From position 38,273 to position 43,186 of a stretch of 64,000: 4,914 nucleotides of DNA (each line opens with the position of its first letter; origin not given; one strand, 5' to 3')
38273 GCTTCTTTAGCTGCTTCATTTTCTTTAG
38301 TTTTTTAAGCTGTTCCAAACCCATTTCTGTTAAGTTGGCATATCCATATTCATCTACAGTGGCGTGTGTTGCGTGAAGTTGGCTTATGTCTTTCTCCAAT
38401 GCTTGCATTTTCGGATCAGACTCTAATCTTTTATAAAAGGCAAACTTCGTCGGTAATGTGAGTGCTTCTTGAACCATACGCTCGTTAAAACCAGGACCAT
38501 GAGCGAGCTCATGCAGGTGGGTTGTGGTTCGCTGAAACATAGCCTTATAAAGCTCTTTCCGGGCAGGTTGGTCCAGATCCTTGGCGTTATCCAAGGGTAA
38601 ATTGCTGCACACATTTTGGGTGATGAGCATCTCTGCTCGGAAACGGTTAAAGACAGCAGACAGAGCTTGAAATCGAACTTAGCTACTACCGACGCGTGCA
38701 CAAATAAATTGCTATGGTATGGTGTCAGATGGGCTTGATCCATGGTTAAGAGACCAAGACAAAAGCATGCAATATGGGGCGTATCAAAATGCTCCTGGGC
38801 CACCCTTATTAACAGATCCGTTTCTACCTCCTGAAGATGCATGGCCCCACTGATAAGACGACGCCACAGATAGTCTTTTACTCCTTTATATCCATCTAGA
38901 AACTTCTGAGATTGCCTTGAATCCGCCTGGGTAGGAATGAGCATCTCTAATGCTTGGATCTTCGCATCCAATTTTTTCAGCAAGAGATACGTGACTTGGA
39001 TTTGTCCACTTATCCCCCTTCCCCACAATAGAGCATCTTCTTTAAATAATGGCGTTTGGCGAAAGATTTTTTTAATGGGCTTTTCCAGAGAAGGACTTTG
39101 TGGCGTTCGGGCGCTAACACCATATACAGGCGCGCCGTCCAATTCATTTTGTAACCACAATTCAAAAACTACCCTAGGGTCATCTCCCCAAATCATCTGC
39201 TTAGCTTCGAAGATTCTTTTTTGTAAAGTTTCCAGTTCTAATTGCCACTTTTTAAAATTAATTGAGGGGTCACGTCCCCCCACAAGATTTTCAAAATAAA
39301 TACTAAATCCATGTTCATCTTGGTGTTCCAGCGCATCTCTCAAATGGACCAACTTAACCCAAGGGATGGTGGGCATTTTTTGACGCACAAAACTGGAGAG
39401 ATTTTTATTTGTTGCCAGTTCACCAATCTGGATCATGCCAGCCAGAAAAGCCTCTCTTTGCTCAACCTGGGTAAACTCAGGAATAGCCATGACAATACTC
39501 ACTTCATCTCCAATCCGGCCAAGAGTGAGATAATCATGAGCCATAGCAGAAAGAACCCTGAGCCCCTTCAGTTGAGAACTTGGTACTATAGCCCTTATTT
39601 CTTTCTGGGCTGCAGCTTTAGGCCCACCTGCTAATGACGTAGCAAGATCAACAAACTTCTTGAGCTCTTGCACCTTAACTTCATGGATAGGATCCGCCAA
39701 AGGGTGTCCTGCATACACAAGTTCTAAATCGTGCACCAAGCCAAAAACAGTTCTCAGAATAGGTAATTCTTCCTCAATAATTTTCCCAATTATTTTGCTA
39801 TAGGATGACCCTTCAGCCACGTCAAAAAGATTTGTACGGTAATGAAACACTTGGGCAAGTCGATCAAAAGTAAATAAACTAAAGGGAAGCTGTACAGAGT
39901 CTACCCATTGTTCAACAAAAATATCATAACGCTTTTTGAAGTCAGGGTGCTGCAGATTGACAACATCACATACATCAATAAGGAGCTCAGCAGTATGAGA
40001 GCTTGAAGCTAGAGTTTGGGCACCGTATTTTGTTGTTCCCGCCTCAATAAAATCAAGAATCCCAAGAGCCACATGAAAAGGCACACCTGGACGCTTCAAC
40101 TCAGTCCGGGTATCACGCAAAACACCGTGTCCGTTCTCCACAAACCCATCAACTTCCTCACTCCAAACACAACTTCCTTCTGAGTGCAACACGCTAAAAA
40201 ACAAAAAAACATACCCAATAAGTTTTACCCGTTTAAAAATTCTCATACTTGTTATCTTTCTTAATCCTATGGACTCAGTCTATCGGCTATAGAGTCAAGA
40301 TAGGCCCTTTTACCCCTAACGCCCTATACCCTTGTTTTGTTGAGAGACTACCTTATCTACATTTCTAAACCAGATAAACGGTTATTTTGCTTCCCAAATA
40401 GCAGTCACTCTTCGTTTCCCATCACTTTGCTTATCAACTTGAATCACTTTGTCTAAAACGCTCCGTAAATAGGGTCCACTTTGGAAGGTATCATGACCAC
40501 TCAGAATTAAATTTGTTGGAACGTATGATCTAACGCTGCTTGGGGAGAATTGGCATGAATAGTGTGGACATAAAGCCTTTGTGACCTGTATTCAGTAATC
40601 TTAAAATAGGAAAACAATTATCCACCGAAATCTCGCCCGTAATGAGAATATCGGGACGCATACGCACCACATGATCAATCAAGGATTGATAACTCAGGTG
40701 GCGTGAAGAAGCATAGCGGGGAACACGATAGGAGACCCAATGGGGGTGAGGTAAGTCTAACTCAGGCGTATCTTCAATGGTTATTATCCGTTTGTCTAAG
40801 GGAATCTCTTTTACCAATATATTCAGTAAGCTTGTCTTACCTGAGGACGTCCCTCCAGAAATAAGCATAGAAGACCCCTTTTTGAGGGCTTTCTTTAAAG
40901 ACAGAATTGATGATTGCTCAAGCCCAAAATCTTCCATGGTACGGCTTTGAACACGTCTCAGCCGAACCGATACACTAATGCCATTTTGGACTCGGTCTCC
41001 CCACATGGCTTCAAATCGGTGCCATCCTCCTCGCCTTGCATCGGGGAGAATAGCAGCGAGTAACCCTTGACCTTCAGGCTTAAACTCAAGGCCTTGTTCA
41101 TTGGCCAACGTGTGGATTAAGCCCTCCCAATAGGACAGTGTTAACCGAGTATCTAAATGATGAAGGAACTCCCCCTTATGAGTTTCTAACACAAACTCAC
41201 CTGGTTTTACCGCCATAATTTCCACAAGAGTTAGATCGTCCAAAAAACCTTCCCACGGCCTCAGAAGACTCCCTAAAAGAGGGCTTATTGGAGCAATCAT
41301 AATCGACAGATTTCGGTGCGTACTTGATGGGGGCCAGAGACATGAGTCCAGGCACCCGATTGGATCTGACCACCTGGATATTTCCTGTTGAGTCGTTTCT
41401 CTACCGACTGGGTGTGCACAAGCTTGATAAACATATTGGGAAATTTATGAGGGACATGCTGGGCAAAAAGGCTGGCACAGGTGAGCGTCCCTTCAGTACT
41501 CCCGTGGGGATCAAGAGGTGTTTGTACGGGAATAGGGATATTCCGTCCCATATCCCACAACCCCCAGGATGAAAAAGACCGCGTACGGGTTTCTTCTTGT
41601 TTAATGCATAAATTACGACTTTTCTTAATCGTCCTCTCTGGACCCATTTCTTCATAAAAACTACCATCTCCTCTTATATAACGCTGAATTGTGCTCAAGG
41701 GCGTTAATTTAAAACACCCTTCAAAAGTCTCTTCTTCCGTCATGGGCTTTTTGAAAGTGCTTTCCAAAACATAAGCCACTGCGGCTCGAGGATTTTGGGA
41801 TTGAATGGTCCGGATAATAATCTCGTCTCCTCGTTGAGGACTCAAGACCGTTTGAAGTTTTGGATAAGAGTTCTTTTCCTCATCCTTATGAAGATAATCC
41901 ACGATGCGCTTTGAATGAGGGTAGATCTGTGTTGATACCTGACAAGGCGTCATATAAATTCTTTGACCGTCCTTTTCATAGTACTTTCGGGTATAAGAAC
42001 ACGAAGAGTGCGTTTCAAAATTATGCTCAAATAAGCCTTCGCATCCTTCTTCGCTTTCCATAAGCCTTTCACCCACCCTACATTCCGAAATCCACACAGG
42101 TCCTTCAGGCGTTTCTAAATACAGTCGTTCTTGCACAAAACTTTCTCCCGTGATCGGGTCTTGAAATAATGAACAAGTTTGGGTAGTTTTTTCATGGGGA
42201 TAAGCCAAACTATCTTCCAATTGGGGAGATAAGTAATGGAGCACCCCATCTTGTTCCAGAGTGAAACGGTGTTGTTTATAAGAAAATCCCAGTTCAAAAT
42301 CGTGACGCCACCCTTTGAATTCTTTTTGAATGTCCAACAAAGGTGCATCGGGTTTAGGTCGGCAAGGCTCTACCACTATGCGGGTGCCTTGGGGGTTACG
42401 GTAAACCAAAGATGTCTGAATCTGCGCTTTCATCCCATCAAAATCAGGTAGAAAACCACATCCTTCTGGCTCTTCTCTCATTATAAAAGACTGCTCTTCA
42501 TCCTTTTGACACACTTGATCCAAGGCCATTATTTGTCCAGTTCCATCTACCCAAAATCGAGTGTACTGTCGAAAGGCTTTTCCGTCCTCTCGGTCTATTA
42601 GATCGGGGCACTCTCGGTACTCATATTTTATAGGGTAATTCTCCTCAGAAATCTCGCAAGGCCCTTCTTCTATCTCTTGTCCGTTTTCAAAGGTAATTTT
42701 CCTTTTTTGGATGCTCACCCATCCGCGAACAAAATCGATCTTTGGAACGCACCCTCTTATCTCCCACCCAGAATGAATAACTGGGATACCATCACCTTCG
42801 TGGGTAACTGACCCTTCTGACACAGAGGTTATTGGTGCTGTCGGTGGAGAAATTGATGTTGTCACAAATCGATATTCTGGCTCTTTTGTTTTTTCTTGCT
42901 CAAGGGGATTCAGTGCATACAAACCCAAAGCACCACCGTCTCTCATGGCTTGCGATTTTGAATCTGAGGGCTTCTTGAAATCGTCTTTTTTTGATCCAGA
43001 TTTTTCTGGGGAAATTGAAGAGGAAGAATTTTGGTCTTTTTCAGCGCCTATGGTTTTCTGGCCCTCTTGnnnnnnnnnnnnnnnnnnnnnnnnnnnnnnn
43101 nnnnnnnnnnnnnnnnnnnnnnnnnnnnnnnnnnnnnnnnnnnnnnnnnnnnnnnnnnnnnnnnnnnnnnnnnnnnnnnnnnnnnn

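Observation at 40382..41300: virB11 carries two frameshifts within about 60 nt, and no virD4 coupling protein is present in the locus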

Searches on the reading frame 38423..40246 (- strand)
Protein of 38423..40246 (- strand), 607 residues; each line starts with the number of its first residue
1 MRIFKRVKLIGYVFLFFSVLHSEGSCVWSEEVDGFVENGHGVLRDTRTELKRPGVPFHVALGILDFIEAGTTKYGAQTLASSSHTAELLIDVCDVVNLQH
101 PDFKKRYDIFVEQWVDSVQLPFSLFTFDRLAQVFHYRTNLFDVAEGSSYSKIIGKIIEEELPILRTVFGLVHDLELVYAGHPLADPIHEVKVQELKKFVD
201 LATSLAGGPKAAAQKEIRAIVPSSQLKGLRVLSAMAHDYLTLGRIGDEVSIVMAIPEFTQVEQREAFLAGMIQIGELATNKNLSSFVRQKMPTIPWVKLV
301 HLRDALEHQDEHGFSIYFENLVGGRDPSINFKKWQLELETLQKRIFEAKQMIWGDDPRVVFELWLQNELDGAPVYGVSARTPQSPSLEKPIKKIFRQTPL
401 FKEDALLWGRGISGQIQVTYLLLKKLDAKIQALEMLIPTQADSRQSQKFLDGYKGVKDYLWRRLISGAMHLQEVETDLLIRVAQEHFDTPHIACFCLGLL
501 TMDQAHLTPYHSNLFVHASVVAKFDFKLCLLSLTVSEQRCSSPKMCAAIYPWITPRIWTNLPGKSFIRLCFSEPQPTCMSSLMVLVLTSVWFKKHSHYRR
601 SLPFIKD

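Call 8: search_protein_families(library=pfam, proteins=[window:38423-40246:-], max_evalue=0.01)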
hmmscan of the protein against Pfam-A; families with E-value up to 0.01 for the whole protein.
window:38423-40246:- (607 aa): 0 families

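Call 42: search_protein_representatives(protein=window:38423-40246:-)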
Query: 607 residues. Proteins with E-value up to 0.001 (for the whole library): 22; up to 1e-10: 16; up to 1e-30: 9. The best 22 are listed.
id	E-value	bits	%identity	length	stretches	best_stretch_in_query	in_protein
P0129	0.0e+00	1395.5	100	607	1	1-607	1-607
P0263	4.6e-168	576.7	52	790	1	2-548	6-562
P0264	6.7e-137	473.8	46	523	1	15-504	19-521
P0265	2.7e-128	445.4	43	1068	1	23-565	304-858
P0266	2.7e-107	376.0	42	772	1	18-527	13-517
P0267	2.6e-95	336.4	39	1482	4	262-529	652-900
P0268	1.5e-84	300.9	37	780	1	16-527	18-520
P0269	4.2e-54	200.3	33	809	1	55-517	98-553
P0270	1.6e-52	195.1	29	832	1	12-502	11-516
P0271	7.6e-29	116.9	55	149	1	262-366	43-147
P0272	2.0e-23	99.1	37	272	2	42-169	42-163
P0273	4.7e-16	74.7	32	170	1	27-168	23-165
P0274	3.2e-15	71.9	40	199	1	57-176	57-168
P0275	2.9e-14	68.8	29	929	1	43-375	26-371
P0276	4.6e-12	61.5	32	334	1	391-521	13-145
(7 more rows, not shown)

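Call 55: search_protein_families(library=ncbifam, proteins=[P0263], max_evalue=0.01)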
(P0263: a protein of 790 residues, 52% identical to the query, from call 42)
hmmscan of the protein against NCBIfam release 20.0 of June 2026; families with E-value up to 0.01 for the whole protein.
P0263 (790 aa): 0 families

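Call 58: find_encoding_contigs(protein=P0263, flank=10000, max_places=3)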
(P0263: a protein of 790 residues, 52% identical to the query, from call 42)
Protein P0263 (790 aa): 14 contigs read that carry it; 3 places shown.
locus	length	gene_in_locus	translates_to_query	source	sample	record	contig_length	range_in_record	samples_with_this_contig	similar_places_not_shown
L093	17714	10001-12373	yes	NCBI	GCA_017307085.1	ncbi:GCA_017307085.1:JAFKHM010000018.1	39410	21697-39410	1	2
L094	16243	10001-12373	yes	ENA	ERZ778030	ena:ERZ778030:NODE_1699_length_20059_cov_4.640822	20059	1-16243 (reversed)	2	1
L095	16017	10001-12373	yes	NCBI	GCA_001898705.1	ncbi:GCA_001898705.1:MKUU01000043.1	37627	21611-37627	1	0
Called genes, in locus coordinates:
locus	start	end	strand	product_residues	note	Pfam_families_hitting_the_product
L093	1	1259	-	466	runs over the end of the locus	PF04055:Radical_SAM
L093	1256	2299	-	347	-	-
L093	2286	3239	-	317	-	PF01980:TrmO_N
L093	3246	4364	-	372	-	PF04055:Radical_SAM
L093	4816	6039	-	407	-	PF07478:Dala_Dala_lig_C (faint), PF01071:GARS_A (weak), PF02222:ATP-grasp (weak), PF13535:ATP-grasp_4 (weak)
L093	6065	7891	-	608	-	PF00664:ABC_membrane, PF00005:ABC_tran, PF02463:SMC_N (weak)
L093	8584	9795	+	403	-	PF14518:Haem_oxygenas_2 (weak)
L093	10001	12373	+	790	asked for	-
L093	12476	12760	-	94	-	PF05016:ParE_toxin, PF15781:ParE-like_toxin (weak)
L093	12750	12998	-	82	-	PF02604:PhdYeFM_antitox (weak)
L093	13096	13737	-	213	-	-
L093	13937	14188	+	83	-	PF12728:HTH_17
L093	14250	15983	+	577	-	PF11638:DnaA_N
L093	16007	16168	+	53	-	-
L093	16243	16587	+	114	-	-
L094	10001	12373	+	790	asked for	-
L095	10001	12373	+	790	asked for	-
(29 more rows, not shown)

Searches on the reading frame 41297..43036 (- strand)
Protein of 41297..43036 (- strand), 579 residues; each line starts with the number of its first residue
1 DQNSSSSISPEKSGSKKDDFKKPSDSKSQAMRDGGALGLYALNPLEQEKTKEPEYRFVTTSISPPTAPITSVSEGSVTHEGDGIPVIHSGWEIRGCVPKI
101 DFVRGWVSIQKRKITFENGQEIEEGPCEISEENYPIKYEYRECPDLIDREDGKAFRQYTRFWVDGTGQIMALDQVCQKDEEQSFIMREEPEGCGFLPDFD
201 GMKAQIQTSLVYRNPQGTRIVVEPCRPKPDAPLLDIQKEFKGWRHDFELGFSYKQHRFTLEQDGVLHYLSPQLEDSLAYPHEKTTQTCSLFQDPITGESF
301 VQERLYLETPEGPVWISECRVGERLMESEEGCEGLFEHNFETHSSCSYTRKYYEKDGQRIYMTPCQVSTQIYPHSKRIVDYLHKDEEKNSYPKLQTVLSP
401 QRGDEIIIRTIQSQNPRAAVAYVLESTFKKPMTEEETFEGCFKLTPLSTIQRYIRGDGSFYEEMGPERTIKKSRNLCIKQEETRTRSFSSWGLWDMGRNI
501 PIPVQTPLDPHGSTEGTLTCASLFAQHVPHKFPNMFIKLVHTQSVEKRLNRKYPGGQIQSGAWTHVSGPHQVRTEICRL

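Call 54: find_encoding_contigs(protein=window:41297-43036:-, flank=10000, max_places=3)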
Protein window:41297-43036:- (579 aa): no gene with exactly this product is on record in the collection.
